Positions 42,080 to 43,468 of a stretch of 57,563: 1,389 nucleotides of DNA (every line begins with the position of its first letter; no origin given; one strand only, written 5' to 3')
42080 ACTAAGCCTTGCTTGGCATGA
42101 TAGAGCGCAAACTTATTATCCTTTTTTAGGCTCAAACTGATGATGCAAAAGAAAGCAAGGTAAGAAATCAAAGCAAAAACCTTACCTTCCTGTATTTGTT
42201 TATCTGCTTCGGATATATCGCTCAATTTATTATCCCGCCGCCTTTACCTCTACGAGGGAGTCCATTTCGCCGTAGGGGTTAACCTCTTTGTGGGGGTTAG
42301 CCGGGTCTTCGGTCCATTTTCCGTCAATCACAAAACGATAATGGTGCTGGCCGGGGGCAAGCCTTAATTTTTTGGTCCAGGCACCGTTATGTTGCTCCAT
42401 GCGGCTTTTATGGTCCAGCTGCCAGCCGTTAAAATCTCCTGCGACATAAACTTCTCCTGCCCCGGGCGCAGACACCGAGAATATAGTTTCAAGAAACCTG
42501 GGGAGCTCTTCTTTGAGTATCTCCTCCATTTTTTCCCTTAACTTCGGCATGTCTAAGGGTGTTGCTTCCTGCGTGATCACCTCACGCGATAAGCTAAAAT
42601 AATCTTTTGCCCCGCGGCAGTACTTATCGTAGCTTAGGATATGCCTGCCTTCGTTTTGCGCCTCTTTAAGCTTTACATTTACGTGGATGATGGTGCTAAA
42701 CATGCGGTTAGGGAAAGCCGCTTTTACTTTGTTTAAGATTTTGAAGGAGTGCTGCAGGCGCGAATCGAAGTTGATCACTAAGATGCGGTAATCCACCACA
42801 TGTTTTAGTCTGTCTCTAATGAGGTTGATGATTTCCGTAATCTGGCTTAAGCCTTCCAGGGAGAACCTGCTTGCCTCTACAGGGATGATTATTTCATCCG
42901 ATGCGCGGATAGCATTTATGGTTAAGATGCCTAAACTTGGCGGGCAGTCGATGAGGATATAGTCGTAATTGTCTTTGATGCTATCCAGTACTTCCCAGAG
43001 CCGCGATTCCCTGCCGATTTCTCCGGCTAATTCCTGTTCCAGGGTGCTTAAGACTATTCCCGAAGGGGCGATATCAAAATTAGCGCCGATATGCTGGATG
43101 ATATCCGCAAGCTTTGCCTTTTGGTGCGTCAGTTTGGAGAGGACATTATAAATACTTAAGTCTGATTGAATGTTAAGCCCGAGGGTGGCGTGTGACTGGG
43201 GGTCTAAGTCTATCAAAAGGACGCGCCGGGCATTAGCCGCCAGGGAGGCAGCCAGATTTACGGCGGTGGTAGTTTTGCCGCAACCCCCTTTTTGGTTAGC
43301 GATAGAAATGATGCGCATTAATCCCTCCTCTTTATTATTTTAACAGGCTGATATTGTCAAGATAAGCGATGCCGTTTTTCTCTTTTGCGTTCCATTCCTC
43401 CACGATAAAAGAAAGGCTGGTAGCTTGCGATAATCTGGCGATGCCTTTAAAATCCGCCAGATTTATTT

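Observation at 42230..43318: ParA/MinD ATPase fused to a glycogen-binding (CBM48/AMPK-beta-like) domain inside a GH57 glucan cluster: candidate glycogen-granule positioning system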

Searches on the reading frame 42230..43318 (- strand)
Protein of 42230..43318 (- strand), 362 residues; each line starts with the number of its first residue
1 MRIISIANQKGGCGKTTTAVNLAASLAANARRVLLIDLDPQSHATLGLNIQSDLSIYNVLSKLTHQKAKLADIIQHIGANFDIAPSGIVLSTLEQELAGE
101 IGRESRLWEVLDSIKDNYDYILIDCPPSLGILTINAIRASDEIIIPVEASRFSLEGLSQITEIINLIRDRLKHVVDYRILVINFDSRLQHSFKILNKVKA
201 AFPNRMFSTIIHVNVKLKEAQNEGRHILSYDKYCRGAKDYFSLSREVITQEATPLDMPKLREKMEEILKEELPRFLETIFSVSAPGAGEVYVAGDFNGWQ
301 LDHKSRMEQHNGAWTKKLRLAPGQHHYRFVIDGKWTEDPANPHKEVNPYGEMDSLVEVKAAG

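Call 3: search_protein_families(library=pfam, proteins=[window:42230-43318:-], max_evalue=0.01)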
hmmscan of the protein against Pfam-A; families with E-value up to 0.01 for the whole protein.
window:42230-43318:- (362 aa): 10 families
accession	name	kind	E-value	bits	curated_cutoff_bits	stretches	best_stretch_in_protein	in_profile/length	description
PF13614.12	AAA_31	-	1.9e-57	194.5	27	1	1-173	1-173/177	AAA domain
PF01656.29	CbiA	-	6.6e-20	71.8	25.4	1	4-226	1-124/125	CobQ/CobB/MinD/ParA nucleotide binding domain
PF16561.11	AMPK1_CBM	-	6.3e-15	55.6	26.8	1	286-360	10-81/85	Glycogen recognition site of AMP-activated protein kinase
PF09140.17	MipZ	-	8.8e-13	48.6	20.7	1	3-161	2-143/262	ATPase MipZ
PF06564.18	CBP_BcsQ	-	1.1e-11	45.2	21.3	1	1-151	1-149/234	Cellulose biosynthesis protein BcsQ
PF00142.24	Fer4_NifH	-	1.4e-10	41.5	25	1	9-269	7-266/271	4Fe-4S iron sulfur cluster binding proteins, NifH/frxC family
PF10609.15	ParA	-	6.5e-09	36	27.1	1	2-165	4-161/246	NUBPL iron-transfer P-loop NTPase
PF02374.21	ArsA_ATPase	-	1.2e-05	25.1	24.3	1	9-41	8-40/305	Anion-transporting ATPase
PF02922.24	CBM_48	-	1.5e-05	25.6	22.4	1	277-338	12-73/83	Carbohydrate-binding module 48 (Isoamylase N-terminal domain)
PF07015.17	VirC1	-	1.5e-05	24.9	24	1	1-39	1-39/231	VirC1 protein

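Call 4: search_protein_families(library=ncbifam, proteins=[window:42230-43318:-], max_evalue=0.01)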
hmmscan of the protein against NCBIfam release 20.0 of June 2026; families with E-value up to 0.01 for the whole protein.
window:42230-43318:- (362 aa): 39 families (the best 25 are shown)
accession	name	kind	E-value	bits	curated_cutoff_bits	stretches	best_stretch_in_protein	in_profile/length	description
NF041546.1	ParA_partition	equivalog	5.1e-32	111.1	180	2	3-82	1-78/203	ParA family partition ATPase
TIGR03453.1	partition_RepA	equivalog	7e-30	104.1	348.45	1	2-171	105-292/387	plasmid partitioning protein RepA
NF041283.1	PrgP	equivalog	4.8e-25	88.5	400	1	2-226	3-237/297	ParA superfamily DNA segregation protein PrgP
TIGR01969.1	minD_arch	subfamily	2.6e-21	75.9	201.75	1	2-254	1-237/251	cell division ATPase MinD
TIGR03371.1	cellulose_yhjQ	equivalog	9e-21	74.5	157.85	1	1-247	1-241/246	cellulose biosynthesis protein BcsQ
NF010259.0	PRK13705.1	equivalog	2.1e-19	69.8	725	1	3-184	108-304/388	plasmid-partitioning protein SopA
NF010443.0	PRK13869.1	subfamily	3e-19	69.1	446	1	2-171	122-302/405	plasmid-partitioning protein RepA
TIGR01968.1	minD_bact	equivalog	9.6e-15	54.6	212.9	1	2-258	2-247/261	septum site-determining protein MinD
TIGR01007.1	eps_fam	subfamily_domain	1e-13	51.3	108.05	1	2-152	18-163/204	polysaccharide biosynthesis tyrosine autokinase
TIGR03018.1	pepcterm_TyrKin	hypoth_equivalog_domain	6.2e-13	48.6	230.65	1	3-164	37-196/207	XrtA-associated tyrosine autokinase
TIGR01287.1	nifH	equivalog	1.4e-10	41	394.35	1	9-75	7-74/275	nitrogenase iron protein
NF047398.1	AAA_KGGVGR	domain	9e-10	39.2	90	1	2-161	3-186/190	KGGVGR-motif variant AAA ATPase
NF007350.0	PRK09841.1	equivalog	1.8e-09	36.3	1248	1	2-158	532-679/726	tyrosine-protein kinase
NF033200.1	F430_CfbC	exception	4.8e-09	36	402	1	9-267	7-258/260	Ni-sirohydrochlorin a,c-diamide reductive cyclase ATP-dependent reductase subunit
NF008568.0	PRK11519.1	equivalog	6e-09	34.6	1068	1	8-137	533-654/720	tyrosine-protein kinase Wzc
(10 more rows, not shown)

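Call 8: find_homologous_proteins(query=window:42230-43318:-, max_evalue=0.00001)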
Query window:42230-43318:- (362 aa): 8000 proteins with E <= 0.00001 among 8000 candidates; the best 120 are listed.
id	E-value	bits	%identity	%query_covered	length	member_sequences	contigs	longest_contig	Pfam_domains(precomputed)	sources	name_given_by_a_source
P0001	2.0e-238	808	100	100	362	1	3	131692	PF00142.25,PF02922.25,PF10609.16,PF16561.12,PF01656.30,PF13614.13,PF07015.18,PF09140.18,PF06564.19,PF02374.22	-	-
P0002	2.7e-204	696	85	99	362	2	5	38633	PF00142.25,PF02922.25,PF10609.16,PF16561.12,PF01656.30,PF13614.13,PF09140.18,PF06564.19,PF02374.22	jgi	jgi:chromosome partitioning protein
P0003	8.6e-193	658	81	99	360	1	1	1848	PF00142.25,PF10609.16,PF16561.12,PF01656.30,PF13614.13,PF09140.18,PF06564.19,PF02374.22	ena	-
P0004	3.1e-191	653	80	99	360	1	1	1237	PF00142.25,PF10609.16,PF16561.12,PF01656.30,PF13614.13,PF09140.18,PF06564.19,PF02374.22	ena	-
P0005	1.3e-187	641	79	100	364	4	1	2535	PF00142.25,PF10609.16,PF16561.12,PF01656.30,PF13614.13,PF09140.18,PF06564.19,PF02374.22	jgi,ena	-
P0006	4.3e-184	630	78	99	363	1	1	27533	PF00142.25,PF10609.16,PF16561.12,PF01656.30,PF13614.13,PF07015.18,PF09140.18,PF06564.19,PF02374.22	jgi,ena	-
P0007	4.9e-183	626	77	99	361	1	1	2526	PF00142.25,PF02922.25,PF10609.16,PF16561.12,PF01656.30,PF13614.13,PF09140.18,PF06564.19,PF02374.22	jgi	jgi:chromosome partitioning protein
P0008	3.0e-178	610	74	99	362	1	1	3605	PF00142.25,PF02922.25,PF10609.16,PF16561.12,PF01656.30,PF13614.13,PF09140.18,PF06564.19,PF02374.22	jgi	-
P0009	5.1e-178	610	74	99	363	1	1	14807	PF00142.25,PF02922.25,PF10609.16,PF16561.12,PF01656.30,PF13614.13,PF09140.18,PF06564.19,PF02374.22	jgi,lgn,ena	-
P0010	7.9e-178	609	74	99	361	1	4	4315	PF00142.25,PF02922.25,PF10609.16,PF16561.12,PF01656.30,PF13614.13,PF09140.18,PF06564.19,PF02374.22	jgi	jgi:chromosome partitioning protein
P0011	1.7e-177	608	73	99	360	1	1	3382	PF00142.25,PF02922.25,PF10609.16,PF16561.12,PF01656.30,PF13614.13,PF09140.18,PF06564.19,PF02374.22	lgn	-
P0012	9.9e-177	605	74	99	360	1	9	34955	PF00142.25,PF02922.25,PF10609.16,PF16561.12,PF01656.30,PF13614.13,PF09140.18,PF06564.19,PF02374.22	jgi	jgi:chromosome partitioning protein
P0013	1.0e-176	605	74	99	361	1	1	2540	PF00142.25,PF02922.25,PF10609.16,PF16561.12,PF01656.30,PF13614.13,PF09140.18,PF06564.19,PF02374.22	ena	-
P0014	1.4e-176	605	74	99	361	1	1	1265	PF00142.25,PF02922.25,PF10609.16,PF16561.12,PF01656.30,PF13614.13,PF09140.18,PF06564.19,PF02374.22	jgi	jgi:chromosome partitioning protein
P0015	2.0e-176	604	72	99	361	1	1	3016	PF00142.25,PF02922.25,PF10609.16,PF16561.12,PF01656.30,PF13614.13,PF09140.18,PF06564.19,PF02374.22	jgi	-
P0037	1.1e-173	595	73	99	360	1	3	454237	PF00142.25,PF02922.25,PF10609.16,PF16561.12,PF01656.30,PF13614.13,PF09140.18,PF06564.19,PF02374.22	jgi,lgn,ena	jgi:chromosome partitioning protein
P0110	1.2e-169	582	71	99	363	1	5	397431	PF00142.25,PF02922.25,PF10609.16,PF16561.12,PF01656.30,PF13614.13,PF07015.18,PF09140.18,PF06564.19,PF02374.22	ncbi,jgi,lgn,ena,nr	ncbi:MAG: AAA family ATPase [Candidatus Omnitrophica bacterium]|jgi:chromosome partitioning protein|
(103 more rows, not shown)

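Call 20: predict_structure(protein=window:42230-43318:-)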
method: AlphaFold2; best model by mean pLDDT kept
length: 362 residues; sequences in the alignment: 1
mean_pLDDT: 32.6   pTM: 0.27
mean pLDDT of the five models: 32.6, 32.5, 31.0, 30.1, 29.3
residues with pLDDT >= 90: 0; 70-90: 0; 50-70: 9; < 50: 353
segments of 3 or more residues with pLDDT < 50: 1-199, 201-255, 267-269, 271-362
pLDDT, mean of each block of 10 residues (from residue 1): 24 24 28 28 28 25 31 33 29 30 35 36 29 27 34 36 44 37 34 48 42 34 36 30 33 46 51 43 33 31 32 26 23 26 27 22 23
secondary structure, 60 per line:
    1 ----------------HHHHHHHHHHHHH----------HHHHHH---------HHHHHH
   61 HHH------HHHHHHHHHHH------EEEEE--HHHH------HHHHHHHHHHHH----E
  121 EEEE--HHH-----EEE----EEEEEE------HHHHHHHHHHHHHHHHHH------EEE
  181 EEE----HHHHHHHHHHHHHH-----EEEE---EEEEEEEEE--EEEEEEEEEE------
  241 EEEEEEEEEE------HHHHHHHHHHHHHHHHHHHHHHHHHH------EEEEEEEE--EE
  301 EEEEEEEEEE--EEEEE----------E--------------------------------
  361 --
elements in order: H17-29 H40-45 H55-63 H70-80 E87-91 H94-97 H104-115 E120-124 E135-137 E142-147 H154-171 E178-183 H188-201 E207-210 E214-222 E225-234 E241-250 H257-282 E289-296 E299-310 E313-317

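Call 21: search_protein_representatives(protein=window:42230-43318:-)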
Query: 362 residues. Proteins with E-value up to 0.001 (for the whole library): 68699; up to 1e-10: 26000; up to 1e-30: 3674. The best 150 are listed.
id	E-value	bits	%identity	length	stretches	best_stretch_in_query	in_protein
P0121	9.9e-130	449.2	57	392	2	1-254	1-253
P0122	9.6e-126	436.1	37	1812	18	280-346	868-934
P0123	4.6e-96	338.5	61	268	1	1-252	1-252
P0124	2.7e-95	336.0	46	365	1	1-359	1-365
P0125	2.2e-90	319.8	44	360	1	1-359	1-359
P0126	2.0e-89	316.7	48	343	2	85-267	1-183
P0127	1.8e-88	313.6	45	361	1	1-359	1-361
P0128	6.6e-88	311.7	47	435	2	1-258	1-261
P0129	4.5e-87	309.0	44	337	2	4-254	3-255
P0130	2.8e-86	306.3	43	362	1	1-357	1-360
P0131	7.9e-86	304.9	46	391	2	1-252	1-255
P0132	5.7e-85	302.0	61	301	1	1-228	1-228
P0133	2.9e-84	299.7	45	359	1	1-352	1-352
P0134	3.7e-84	299.4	43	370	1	1-357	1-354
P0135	9.9e-84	298.0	46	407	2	1-250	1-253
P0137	2.0e-83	297.0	46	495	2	1-252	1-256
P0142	1.8e-80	287.2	40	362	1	1-357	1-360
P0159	1.4e-75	271.1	42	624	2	1-250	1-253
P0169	5.2e-74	266.0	41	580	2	1-262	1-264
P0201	5.7e-69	249.4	39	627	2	2-251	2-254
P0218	1.9e-65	237.8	41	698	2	1-251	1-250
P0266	1.7e-57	211.7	33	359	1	2-359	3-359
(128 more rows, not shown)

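Call 24: find_encoding_contigs(protein=P0037, flank=10000, max_places=3)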
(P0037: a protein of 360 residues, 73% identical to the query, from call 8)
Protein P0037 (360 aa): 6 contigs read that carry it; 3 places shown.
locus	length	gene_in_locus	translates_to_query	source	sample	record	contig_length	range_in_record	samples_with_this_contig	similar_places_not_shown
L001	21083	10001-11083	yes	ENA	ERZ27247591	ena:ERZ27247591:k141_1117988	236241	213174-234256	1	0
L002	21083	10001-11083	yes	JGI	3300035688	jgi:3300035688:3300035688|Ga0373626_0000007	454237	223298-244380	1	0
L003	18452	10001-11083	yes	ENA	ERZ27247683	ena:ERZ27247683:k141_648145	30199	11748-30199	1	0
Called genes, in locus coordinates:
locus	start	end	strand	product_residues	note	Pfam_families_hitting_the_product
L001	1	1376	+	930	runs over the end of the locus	PF01326:PPDK_N, PF00391:PEP-utilizers, PF02896:PEP-utilizers_C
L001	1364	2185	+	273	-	PF00140:Sigma70_r1_2, PF04542:Sigma70_r2, PF04539:Sigma70_r3, PF04545:Sigma70_r4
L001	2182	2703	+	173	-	PF00156:Pribosyltran, PF14681:UPRTase (faint)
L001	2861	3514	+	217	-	PF01876:RNase_P_p30 (faint), PF02811:PHP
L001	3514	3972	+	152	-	-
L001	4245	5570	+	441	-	PF13372:Alginate_exp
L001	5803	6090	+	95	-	PF02604:PhdYeFM_antitox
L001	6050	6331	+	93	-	PF05016:ParE_toxin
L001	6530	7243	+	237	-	PF08843:AbiEii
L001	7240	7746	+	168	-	PF12844:HTH_19, PF13560:HTH_31 (weak), PF01381:HTH_3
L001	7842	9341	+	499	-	PF03065:Glyco_hydro_57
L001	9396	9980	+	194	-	-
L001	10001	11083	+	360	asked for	PF00142:Fer4_NifH (weak), PF01656:CbiA, PF02374:ArsA_ATPase (weak), PF06564:CBP_BcsQ, PF10609:ParA, PF13614:AAA_31, PF02922:CBM_48, PF16561:AMPK1_CBM, +1 more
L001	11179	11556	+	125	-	-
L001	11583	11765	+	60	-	-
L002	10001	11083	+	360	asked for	PF00142:Fer4_NifH (weak), PF01656:CbiA, PF02374:ArsA_ATPase (weak), PF06564:CBP_BcsQ, PF10609:ParA, PF13614:AAA_31, PF02922:CBM_48, PF16561:AMPK1_CBM, +1 more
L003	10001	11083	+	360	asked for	PF00142:Fer4_NifH (weak), PF01656:CbiA, PF02374:ArsA_ATPase (weak), PF06564:CBP_BcsQ, PF10609:ParA, PF13614:AAA_31, PF02922:CBM_48, PF16561:AMPK1_CBM, +1 more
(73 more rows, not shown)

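Call 25: find_encoding_contigs(protein=P0110, flank=10000, max_places=3)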
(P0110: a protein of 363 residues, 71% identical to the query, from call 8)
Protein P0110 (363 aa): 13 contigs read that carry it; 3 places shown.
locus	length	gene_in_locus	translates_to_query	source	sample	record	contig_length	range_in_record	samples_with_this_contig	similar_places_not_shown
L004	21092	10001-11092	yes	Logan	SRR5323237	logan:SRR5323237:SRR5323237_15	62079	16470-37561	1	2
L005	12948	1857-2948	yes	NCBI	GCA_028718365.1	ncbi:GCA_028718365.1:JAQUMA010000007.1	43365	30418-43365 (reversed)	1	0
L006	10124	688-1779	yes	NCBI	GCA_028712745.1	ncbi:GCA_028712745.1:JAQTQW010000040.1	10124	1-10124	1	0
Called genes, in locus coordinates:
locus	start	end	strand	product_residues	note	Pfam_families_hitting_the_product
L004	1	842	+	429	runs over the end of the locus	PF00587:tRNA-synt_2b, PF03129:HGTP_anticodon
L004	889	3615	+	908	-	PF01326:PPDK_N, PF00391:PEP-utilizers, PF02896:PEP-utilizers_C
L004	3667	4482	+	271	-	PF00140:Sigma70_r1_2, PF04542:Sigma70_r2, PF04539:Sigma70_r3, PF04545:Sigma70_r4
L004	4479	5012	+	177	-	PF00156:Pribosyltran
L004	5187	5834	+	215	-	-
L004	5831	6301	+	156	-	PF27226:AF_1845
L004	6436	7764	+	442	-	PF13609:Porin_4 (faint), PF13372:Alginate_exp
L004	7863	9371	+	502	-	PF03065:Glyco_hydro_57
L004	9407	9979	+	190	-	-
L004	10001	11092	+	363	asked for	PF00142:Fer4_NifH, PF01656:CbiA, PF02374:ArsA_ATPase (weak), PF06564:CBP_BcsQ, PF09140:MipZ, PF10609:ParA, PF13614:AAA_31, PF16561:AMPK1_CBM, +2 more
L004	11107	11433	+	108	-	PF09685:MamF_MmsF (weak)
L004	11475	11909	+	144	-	-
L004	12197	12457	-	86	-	-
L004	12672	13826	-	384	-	PF00817:IMS, PF11799:IMS_C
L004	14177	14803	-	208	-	PF01726:LexA_DNA_bind, PF00717:Peptidase_S24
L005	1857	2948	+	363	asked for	PF00142:Fer4_NifH, PF01656:CbiA, PF02374:ArsA_ATPase (weak), PF06564:CBP_BcsQ, PF09140:MipZ, PF10609:ParA, PF13614:AAA_31, PF16561:AMPK1_CBM, +2 more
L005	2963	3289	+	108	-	PF09685:MamF_MmsF (weak)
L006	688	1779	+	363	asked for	PF00142:Fer4_NifH, PF01656:CbiA, PF02374:ArsA_ATPase (weak), PF06564:CBP_BcsQ, PF09140:MipZ, PF10609:ParA, PF13614:AAA_31, PF16561:AMPK1_CBM, +2 more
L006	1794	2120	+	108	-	PF09685:MamF_MmsF (weak)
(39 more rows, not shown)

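Call 27: list_cluster_members(proteins=[P0124, P0125, P0128, P0137, P0142, P0159, P0169, P0201, P0218, P0266])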
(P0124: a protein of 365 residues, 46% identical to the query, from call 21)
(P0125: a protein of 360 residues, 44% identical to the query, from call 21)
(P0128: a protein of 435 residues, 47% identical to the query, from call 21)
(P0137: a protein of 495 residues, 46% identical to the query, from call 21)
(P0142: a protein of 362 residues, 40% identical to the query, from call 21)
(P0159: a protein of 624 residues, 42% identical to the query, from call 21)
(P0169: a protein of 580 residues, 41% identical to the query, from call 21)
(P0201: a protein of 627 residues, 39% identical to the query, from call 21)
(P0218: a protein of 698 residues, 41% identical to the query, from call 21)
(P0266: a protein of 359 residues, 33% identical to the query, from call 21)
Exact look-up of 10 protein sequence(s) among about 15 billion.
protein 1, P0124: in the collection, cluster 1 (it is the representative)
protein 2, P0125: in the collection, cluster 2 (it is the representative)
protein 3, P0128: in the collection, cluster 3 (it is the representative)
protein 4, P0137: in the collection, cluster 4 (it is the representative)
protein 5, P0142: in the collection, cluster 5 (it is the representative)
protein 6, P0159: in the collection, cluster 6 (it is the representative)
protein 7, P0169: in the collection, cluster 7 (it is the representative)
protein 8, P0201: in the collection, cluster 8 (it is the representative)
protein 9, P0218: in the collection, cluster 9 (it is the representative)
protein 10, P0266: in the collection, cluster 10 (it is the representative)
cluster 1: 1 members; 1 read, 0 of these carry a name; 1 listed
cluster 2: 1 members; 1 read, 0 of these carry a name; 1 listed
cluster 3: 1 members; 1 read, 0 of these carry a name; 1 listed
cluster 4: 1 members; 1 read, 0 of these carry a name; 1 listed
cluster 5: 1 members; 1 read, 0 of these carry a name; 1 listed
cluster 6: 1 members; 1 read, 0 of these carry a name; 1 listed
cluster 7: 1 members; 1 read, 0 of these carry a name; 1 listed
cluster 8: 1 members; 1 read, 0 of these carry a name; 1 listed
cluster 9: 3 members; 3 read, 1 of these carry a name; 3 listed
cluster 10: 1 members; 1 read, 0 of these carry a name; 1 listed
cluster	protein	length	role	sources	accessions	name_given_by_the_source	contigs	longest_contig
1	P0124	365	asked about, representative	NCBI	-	-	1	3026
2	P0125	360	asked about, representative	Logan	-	-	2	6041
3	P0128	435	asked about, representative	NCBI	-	-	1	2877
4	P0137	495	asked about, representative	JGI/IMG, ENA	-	-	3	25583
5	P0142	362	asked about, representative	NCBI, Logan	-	-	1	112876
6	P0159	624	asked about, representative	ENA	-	-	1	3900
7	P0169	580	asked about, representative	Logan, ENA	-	-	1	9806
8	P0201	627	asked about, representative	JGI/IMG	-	-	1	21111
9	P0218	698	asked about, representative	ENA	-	-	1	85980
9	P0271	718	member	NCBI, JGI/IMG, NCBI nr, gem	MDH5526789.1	MAG: AAA family ATPase [Nitrospirota bacterium] | AAA family ATPase [Nitrospirota bacterium]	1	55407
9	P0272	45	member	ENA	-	-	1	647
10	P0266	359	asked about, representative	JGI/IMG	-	-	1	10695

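Call 28: predict_structure(alignment_id=A1)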
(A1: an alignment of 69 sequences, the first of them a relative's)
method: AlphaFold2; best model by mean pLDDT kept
length: 362 residues; sequences in the alignment: 69
mean_pLDDT: 77.6   pTM: 0.63
mean pLDDT of the five models: 77.6, 77.0, 74.3, 73.8, 71.8
residues with pLDDT >= 90: 57; 70-90: 219; 50-70: 56; < 50: 30
segments of 3 or more residues with pLDDT < 50: 215-217, 227-238, 270-275
pLDDT, mean of each block of 10 residues (from residue 1): 83 62 87 91 80 87 83 91 82 58 70 85 82 86 86 81 88 86 78 87 85 56 52 47 81 55 54 60 87 88 88 84 86 87 79 80 46
secondary structure, 60 per line:
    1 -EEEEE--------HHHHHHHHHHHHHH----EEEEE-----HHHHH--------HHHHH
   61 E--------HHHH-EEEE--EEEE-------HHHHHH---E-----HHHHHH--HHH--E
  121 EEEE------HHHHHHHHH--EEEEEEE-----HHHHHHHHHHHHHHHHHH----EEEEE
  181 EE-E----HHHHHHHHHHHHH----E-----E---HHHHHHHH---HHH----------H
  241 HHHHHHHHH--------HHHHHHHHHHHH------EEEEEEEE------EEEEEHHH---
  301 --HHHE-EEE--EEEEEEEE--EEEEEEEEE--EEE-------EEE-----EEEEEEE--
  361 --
elements in order: E2-6 H15-28 E33-37 H43-47 H56-60 H70-73 E75-78 E81-84 H92-97 H107-112 E120-124 H131-139 E142-148 H154-171 E176-182 H189-201 H216-223 H240-249 H258-269 E276-283 E290-294 E308-310 E313-320 E323-331 E334-336 E344-346 E352-358

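Call 32: fold_search(model_id=the predicted structure, library=pdb)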
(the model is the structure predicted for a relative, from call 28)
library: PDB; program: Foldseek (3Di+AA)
matches with E <= 10: 1673; with E <= 0.001: 405
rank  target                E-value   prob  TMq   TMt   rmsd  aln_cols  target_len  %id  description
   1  9a6n_A                4.2e-22  1.00  0.57  0.81   5.6       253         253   43  Integrative model of SOJ-NRDR by crosslinking MS and deep learning (released 2024-09-18)
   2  8ray_A                6.4e-20  1.00  0.58  0.80   5.4       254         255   39  ParA in complex with ATP (released 2025-03-26)
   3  8ray_B                6.8e-20  1.00  0.57  0.80   5.5       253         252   40  ParA in complex with ATP (released 2025-03-26)
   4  2bek_A                6.2e-19  1.00  0.55  0.80   5.6       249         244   36  Structure of the bacterial chromosome segregation protein Soj (released 2005-01-12)
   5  6iub_A                1.5e-18  1.00  0.57  0.76   5.5       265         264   33  Structure of Helicobacter pylori Soj protein (released 2019-02-13)
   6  2bek_B                1.9e-18  1.00  0.55  0.81   5.6       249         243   36  Structure of the bacterial chromosome segregation protein Soj (released 2005-01-12)
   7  2bej                  2.2e-18  1.00  0.55  0.79   5.6       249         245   36  Structure of the bacterial chromosome segregation protein Soj (released 2005-01-12)
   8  1wcv                  2.9e-18  1.00  0.55  0.80   5.6       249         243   36  Structure of the bacterial chromosome segregation protein Soj (released 2005-01-12)
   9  8jmj_A                1.6e-17  1.00  0.56  0.76   5.6       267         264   33  Structure of Helicobacter pylori Soj-DNA-Spo0J complex (released 2024-05-29)
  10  8jml_B                2.3e-17  1.00  0.56  0.76   5.5       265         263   33  Structure of Helicobacter pylori Soj protein mutant, D41A (released 2024-05-29)
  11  5if9_B                2.1e-15  1.00  0.56  0.82   6.7       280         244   26  Crystal Structure of Cobyrinic Acid a,c-diamide synthase from Mycobacterium smegmatis with bound ATP analog and Magnes (released 2016-03-09)
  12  4pfs_A                2.1e-15  1.00  0.54  0.77   7.6       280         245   25  Crystal Structure of Cobyrinic Acid a,c-diamide synthase from Mycobacterium smegmatis (released 2014-05-21)
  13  4pfs_B                2.3e-15  1.00  0.58  0.83   3.9       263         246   27  Crystal Structure of Cobyrinic Acid a,c-diamide synthase from Mycobacterium smegmatis (released 2014-05-21)
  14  5ihp_B                2.3e-15  1.00  0.56  0.81   6.5       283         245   25  Crystal Structure of Cobyrinic Acid a,c-diamide synthase from Mycobacterium smegmatis with bound ADP and Magnesium (released 2016-03-30)
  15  5if9_A                2.4e-15  1.00  0.56  0.79   7.7       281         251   26  Crystal Structure of Cobyrinic Acid a,c-diamide synthase from Mycobacterium smegmatis with bound ATP analog and Magnes (released 2016-03-09)
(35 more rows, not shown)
